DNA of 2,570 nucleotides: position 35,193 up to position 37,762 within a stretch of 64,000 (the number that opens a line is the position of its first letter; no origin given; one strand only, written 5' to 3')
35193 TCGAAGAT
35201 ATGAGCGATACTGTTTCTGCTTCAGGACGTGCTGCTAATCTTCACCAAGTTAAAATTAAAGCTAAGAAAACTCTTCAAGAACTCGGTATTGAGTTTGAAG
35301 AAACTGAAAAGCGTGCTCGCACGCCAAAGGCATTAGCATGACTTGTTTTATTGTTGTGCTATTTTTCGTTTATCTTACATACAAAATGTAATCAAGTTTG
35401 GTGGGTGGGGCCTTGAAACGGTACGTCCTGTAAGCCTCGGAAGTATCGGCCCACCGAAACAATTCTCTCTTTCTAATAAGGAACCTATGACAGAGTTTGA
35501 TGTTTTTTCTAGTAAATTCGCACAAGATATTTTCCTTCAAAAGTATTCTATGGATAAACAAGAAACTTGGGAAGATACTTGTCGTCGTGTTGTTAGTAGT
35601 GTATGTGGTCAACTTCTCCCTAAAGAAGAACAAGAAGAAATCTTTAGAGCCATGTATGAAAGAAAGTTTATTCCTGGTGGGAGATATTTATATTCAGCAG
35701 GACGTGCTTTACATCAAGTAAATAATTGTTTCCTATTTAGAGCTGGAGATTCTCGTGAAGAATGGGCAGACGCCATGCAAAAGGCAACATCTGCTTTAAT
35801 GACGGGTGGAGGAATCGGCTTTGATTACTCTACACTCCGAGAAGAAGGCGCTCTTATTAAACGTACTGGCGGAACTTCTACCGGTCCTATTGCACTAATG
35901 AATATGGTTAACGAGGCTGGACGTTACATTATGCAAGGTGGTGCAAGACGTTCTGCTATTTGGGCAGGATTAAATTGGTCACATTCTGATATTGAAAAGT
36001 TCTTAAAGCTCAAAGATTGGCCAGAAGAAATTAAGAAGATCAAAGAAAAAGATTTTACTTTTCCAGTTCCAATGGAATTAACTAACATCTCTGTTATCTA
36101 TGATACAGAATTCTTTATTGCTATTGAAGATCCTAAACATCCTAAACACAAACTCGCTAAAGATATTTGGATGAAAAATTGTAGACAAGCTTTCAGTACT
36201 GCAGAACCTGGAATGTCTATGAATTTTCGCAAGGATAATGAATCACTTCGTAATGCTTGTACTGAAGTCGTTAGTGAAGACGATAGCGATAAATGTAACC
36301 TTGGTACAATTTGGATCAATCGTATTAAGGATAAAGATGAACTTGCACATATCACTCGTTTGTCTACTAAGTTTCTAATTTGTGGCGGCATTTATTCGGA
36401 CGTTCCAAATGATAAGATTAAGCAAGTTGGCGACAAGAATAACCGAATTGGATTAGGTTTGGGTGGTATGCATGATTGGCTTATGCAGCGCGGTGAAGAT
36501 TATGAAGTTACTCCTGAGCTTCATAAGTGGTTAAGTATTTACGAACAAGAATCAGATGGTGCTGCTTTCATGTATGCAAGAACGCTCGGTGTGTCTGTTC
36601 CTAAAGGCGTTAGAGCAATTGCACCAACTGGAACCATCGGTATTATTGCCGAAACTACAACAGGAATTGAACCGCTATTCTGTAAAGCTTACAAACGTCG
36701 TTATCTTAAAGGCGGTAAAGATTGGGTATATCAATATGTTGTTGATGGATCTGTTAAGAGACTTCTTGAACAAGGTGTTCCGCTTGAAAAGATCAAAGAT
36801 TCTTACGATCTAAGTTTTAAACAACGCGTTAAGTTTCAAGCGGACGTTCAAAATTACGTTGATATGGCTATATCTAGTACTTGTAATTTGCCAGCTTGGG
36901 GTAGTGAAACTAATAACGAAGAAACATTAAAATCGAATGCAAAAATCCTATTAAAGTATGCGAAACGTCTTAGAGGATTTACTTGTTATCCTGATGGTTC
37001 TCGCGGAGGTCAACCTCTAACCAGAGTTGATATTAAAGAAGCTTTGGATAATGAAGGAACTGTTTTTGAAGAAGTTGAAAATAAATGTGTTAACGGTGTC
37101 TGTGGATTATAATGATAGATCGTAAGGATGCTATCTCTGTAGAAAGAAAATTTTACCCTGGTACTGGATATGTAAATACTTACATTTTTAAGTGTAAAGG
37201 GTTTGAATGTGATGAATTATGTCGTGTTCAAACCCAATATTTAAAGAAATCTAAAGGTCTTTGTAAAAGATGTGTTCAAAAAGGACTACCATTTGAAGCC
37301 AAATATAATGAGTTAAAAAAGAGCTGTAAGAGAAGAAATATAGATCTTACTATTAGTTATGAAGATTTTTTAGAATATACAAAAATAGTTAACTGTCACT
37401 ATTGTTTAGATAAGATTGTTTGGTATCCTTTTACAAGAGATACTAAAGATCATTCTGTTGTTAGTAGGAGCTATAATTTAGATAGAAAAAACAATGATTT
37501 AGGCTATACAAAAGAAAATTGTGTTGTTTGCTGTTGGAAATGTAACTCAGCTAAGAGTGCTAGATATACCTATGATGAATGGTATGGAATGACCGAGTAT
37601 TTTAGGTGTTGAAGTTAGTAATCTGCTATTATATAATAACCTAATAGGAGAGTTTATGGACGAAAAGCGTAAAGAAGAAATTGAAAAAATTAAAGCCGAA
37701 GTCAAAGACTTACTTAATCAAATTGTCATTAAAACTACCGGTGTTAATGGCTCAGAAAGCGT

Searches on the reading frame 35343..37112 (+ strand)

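Call 20: search_protein_families(library=phrogs, proteins=[window:35343-37112:+], max_evalue=0.001)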
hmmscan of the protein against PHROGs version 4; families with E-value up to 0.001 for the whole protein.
window:35343-37112:+ (589 aa): 5 families
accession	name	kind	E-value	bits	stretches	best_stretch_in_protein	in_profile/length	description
phrog_84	-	DNA, RNA and nucleotide metabolism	2.1e-62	212.5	2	55-390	197-582/975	ribonucleoside-diphosphate reductase large subunit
phrog_367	-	DNA, RNA and nucleotide metabolism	7.6e-55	187.3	3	183-587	263-694/701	ribonucleotide reductase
phrog_3987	-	DNA, RNA and nucleotide metabolism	8.8e-17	61.8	1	98-225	191-318/467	ribonucleotide reductase large subunit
phrog_6132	-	DNA, RNA and nucleotide metabolism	1.8e-08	35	1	99-286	187-366/530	ribonucleotide reductase large subunit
phrog_3844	-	moron, auxiliary metabolic gene and host takeover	1.4e-07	31.9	0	424-516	318-399/451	NrdA-like aerobic NDP reductase large subunit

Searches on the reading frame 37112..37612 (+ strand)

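Call 35: search_protein_families(library=phrogs, proteins=[window:37112-37612:+], max_evalue=0.01)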
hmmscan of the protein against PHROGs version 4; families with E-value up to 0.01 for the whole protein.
window:37112-37612:+ (166 aa): 8 families
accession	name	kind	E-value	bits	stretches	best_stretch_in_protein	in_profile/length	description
phrog_3322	-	DNA, RNA and nucleotide metabolism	5.3e-11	43.6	1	57-151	50-136/162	endonuclease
phrog_3118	-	DNA, RNA and nucleotide metabolism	7.4e-09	36.5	1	62-149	15-97/287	HNH endonuclease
phrog_1035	-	DNA, RNA and nucleotide metabolism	1.8e-08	35.6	1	54-155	122-217/271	endonuclease VII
phrog_4592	-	moron, auxiliary metabolic gene and host takeover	6.3e-07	30.4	1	63-150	62-136/170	decoy of host sigma70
phrog_144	-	DNA, RNA and nucleotide metabolism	8.2e-05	23.3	1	95-153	87-137/175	HNH endonuclease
phrog_338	-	DNA, RNA and nucleotide metabolism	0.00041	20.8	1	112-153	231-264/340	HNH endonuclease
phrog_1400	-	moron, auxiliary metabolic gene and host takeover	0.0008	20.3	1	61-149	9-87/251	Srd anti-sigma factor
phrog_3377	-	DNA, RNA and nucleotide metabolism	0.0066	17.3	1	117-154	62-99/196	HNH endonuclease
